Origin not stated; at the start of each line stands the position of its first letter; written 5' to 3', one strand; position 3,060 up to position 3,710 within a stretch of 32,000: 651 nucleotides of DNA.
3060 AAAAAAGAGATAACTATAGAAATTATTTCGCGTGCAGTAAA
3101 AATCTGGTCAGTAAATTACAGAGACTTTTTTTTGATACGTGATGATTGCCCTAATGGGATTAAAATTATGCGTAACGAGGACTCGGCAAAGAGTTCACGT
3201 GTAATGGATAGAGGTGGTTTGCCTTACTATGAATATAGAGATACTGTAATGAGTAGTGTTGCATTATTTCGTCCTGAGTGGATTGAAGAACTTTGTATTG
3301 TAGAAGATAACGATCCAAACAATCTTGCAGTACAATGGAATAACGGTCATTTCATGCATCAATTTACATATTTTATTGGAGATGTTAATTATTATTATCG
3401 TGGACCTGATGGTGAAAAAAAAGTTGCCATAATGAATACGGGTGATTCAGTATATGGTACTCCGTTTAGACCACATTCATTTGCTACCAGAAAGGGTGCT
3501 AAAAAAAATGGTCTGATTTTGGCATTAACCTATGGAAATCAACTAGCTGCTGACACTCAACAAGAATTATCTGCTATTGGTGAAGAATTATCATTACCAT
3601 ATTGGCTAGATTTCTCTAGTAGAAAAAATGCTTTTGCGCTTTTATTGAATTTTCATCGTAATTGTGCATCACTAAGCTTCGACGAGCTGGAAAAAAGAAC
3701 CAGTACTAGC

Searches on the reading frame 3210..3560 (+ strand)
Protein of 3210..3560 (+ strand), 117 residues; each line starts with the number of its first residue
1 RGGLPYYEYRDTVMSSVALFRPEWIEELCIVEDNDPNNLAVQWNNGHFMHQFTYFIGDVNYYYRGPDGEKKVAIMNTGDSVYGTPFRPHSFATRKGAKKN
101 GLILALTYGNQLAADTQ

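Call 60: search_solved_structures(query=window:3210-3560:+, max_evalue=0.01, show_alignments=3)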
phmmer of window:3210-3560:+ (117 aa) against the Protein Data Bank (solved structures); distinct sequences matched with E-value up to 0.01: 5.
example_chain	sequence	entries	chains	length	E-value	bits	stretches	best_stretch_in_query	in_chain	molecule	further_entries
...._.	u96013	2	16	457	9.6e-63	212.9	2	1-117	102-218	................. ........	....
6b9r_A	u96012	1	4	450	3.3e-43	149.9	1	1-117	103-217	Hydroxyethylphosphonate dioxygenase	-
5u55_A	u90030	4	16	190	1.3e-06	31.7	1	1-109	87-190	(S)-2-hydroxypropylphosphonic acid epoxidase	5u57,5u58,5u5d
4j1x_A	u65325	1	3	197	0.0034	20.7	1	31-103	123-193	Epoxidase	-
1zz6_A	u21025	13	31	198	0.0034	20.6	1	31-103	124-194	Hydroxypropylphosphonic Acid Epoxidase | Hydroxyprophylphosphonic Acid Epoxidase | EPOXIDASE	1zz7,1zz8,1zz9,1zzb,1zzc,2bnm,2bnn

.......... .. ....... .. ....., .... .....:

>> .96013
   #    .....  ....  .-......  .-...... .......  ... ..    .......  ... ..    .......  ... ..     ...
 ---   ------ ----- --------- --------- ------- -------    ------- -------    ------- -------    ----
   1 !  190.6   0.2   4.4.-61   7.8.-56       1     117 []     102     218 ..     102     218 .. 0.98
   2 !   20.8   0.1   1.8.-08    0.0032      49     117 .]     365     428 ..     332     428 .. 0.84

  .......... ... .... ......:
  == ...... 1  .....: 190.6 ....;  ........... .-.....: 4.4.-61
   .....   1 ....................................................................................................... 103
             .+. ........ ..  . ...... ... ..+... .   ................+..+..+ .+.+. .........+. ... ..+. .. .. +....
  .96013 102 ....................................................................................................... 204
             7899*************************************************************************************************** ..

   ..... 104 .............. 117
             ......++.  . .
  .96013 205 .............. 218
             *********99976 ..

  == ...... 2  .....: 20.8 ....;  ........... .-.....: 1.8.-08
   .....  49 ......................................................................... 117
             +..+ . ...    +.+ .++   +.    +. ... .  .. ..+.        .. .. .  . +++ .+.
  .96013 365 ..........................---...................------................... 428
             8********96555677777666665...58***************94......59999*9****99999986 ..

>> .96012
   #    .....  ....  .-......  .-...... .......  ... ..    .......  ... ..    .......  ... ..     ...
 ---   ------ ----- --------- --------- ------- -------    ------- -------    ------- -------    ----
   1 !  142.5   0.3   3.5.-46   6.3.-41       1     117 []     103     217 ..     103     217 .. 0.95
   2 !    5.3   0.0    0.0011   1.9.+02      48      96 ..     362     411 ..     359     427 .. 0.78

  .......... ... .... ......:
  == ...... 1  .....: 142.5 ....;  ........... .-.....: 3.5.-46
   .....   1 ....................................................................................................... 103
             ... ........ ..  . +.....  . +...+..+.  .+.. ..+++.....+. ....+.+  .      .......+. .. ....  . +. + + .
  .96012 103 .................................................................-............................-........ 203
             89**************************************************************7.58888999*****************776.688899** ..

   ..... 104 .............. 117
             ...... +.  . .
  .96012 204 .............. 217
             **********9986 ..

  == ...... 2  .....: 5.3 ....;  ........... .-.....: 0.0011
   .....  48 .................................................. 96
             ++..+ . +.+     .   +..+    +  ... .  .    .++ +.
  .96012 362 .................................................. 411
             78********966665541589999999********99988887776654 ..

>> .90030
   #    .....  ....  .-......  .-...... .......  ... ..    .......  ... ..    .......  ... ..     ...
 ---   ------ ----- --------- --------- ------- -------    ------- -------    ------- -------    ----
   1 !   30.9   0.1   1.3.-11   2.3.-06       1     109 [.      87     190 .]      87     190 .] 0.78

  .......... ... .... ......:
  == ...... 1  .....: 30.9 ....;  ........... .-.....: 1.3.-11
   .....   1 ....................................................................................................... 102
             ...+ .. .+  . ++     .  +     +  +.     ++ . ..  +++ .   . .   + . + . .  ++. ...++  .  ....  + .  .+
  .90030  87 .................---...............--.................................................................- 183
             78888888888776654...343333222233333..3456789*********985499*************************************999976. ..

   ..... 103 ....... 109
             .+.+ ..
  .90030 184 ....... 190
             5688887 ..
